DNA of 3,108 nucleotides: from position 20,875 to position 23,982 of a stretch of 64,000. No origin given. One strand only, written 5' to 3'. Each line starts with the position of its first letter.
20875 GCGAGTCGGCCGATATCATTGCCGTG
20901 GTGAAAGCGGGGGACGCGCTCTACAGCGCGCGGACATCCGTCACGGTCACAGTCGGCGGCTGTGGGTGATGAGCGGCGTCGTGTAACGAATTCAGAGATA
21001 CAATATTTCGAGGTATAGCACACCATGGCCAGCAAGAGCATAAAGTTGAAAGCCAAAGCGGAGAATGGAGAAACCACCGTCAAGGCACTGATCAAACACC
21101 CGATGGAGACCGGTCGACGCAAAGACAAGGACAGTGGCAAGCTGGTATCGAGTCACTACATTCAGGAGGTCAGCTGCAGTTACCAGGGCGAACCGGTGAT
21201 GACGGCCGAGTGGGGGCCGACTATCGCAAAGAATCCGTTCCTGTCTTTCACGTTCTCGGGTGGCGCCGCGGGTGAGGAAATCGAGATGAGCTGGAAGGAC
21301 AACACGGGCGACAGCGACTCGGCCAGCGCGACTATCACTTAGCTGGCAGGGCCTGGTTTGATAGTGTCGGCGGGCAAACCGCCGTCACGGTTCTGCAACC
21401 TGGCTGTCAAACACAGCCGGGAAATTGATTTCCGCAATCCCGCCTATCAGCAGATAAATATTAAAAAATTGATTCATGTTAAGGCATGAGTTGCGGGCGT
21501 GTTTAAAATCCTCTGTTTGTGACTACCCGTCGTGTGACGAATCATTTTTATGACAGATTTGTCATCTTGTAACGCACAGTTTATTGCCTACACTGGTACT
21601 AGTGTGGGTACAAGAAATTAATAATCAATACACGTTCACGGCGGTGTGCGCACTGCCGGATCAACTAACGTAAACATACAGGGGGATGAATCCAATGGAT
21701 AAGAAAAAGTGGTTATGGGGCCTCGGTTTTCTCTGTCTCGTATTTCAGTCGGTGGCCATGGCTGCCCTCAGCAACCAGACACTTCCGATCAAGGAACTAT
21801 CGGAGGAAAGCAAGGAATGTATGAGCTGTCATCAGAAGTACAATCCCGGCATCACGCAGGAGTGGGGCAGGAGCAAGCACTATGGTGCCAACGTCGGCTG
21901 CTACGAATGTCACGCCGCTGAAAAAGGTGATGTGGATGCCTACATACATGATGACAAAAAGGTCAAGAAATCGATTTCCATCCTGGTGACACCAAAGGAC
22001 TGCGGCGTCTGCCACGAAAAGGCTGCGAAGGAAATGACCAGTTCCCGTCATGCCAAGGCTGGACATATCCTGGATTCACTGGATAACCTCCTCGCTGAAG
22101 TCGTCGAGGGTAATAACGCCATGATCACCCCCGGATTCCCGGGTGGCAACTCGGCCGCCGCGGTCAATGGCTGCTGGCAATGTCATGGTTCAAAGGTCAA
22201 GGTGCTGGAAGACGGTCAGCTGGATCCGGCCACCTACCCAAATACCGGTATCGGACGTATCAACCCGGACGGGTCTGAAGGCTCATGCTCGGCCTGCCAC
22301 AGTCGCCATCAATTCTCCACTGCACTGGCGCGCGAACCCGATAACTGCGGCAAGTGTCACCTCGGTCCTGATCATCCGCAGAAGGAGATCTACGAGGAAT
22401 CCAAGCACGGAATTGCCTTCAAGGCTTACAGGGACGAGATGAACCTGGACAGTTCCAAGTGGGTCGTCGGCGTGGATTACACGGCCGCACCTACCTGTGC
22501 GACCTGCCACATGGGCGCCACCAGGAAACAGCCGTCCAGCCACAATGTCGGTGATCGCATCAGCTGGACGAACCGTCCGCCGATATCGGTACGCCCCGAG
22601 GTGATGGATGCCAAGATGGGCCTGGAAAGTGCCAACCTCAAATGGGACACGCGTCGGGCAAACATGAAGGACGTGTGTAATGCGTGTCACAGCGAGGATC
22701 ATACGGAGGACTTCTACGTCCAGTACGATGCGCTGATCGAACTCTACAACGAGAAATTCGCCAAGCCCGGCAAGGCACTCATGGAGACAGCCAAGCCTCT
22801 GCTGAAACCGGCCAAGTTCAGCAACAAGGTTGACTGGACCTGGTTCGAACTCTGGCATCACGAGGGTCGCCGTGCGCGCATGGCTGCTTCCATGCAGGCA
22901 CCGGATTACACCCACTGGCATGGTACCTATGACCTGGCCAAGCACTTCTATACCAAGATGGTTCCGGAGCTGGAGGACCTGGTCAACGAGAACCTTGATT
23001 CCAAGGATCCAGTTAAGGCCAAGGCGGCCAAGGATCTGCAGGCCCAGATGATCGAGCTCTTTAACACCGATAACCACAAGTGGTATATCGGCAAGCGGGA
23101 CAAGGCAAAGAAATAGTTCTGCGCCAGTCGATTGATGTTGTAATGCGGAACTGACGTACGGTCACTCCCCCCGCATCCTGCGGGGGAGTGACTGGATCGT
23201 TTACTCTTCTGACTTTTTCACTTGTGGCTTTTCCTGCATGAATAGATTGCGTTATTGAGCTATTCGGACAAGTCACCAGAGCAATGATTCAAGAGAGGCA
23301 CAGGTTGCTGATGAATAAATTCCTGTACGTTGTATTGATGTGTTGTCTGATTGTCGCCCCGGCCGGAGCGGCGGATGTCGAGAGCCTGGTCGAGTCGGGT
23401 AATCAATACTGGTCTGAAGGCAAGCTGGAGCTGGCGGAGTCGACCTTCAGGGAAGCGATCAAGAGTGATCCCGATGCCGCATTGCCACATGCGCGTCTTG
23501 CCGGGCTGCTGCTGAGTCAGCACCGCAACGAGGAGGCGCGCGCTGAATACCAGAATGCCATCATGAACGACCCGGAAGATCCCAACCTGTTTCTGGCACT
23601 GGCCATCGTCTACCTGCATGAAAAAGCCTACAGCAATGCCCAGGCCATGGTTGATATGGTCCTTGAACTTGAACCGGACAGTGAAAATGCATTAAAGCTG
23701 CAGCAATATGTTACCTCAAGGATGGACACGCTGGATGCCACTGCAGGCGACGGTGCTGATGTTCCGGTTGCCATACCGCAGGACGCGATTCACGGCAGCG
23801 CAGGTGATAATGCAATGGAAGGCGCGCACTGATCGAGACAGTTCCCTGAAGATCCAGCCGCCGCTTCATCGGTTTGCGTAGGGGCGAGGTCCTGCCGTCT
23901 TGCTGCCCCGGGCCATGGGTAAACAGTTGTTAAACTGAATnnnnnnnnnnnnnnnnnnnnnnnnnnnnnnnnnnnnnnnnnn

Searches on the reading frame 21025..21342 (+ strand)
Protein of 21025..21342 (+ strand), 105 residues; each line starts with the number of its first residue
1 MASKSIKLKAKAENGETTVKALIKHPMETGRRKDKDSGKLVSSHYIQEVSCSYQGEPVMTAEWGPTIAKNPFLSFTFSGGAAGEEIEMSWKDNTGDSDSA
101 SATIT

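Call 40: search_protein_families(library=pfam, proteins=[window:21025-21342:+], max_evalue=0.00001)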
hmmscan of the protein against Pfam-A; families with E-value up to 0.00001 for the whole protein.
window:21025-21342:+ (105 aa): 1 family
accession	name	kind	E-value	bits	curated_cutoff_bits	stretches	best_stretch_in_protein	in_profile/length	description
PF08770.17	SoxZ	-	4.6e-36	122.9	25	1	8-102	3-97/98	Sulphur oxidation protein SoxZ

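Call 50: find_encoding_contigs(protein=window:21025-21342:+, flank=10000, max_places=5)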
Protein window:21025-21342:+ (105 aa): no gene with exactly this product is on record in the collection.

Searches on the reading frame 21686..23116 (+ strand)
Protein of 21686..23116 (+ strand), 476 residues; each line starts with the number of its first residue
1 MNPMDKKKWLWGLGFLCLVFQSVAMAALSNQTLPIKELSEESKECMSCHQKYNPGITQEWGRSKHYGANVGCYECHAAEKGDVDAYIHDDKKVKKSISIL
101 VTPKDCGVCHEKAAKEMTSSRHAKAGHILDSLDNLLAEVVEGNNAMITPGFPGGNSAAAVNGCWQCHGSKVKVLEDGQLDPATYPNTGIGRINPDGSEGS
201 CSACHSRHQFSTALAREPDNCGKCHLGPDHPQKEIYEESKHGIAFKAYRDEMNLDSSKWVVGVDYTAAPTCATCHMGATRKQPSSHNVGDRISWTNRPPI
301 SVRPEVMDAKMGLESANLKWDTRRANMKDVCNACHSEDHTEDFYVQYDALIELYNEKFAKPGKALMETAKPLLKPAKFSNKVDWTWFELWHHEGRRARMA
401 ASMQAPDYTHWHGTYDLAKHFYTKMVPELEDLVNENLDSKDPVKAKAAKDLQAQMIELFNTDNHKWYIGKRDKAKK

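Call 27: search_protein_families(library=pfam, proteins=[window:21686-23116:+], max_evalue=0.001)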
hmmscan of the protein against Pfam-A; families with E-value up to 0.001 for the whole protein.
window:21686-23116:+ (476 aa): 6 families
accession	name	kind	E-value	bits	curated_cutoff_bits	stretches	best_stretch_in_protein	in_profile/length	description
PF13447.11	Multi-haem_cyto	-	7.2e-24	84.9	21.9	1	200-344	97-231/269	Seven times multi-haem cytochrome CxxCH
PF13435.11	Cytochrome_C554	-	6.5e-10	40.3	20.8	1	221-283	2-63/84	Cytochrome c554 and c-prime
PF14522.11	Cytochrome_C7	-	1.9e-09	37.6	24.8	1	158-225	10-66/67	Cytochrome c7 and related cytochrome c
PF14537.11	Cytochrom_c3_2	-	8.3e-08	33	25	1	157-225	23-78/79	Cytochrome c3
PF09699.15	Paired_CXXCH_1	-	7.7e-06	25.9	20.6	0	198-225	6-36/41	Doubled CXXCH motif (Paired_CXXCH_1)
PF03264.19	Cytochrom_NNT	-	4.9e-05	23.6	24.1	1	13-80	8-76/174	NapC/NirT cytochrome c family, N-terminal region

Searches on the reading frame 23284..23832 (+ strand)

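Call 27: search_protein_families(library=pfam, proteins=[window:23284-23832:+], max_evalue=0.001)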
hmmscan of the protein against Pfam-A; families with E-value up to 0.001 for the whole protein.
window:23284-23832:+ (182 aa): 11 families
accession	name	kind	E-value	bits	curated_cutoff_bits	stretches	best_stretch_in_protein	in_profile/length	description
PF14559.12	TPR_19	-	2e-14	54.1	25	2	76-140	1-65/68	Tetratricopeptide repeat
PF13414.12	TPR_11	-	2.7e-11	43.4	26.8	1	77-111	5-39/42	TPR repeat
PF13432.12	TPR_16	-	8e-11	42.6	32.7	2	39-100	4-65/65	Tetratricopeptide repeat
PF07719.23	TPR_2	-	8.2e-10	38.5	27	0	69-99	4-34/34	Tetratricopeptide repeat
PF13428.12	TPR_14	-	3.2e-09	37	23.5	0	70-108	5-43/44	Tetratricopeptide repeat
PF00515.34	TPR_1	-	2.8e-08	33.7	27.8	0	39-64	8-33/34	Tetratricopeptide repeat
PF13181.12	TPR_8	-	1.9e-07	31.2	25.7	0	33-64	2-33/34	Tetratricopeptide repeat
PF13431.12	TPR_17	-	1.4e-06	28.5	24.4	0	55-87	2-34/34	Tetratricopeptide repeat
PF14853.12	Fis1_TPR_C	-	3.7e-06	27.5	25.3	1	106-148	7-49/53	Fis1 C-terminal tetratricopeptide repeat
PF24575.1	TPR_Slam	-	3.6e-05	24.6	35.2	0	44-87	59-102/104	Surface lipoprotein assembly modifier, N-terminal TPR repeats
PF23914.1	TPR_CcmH_CycH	-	0.00012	22.3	42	1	44-133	62-154/158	Cytochrome c-type biogenesis protein H TPR domain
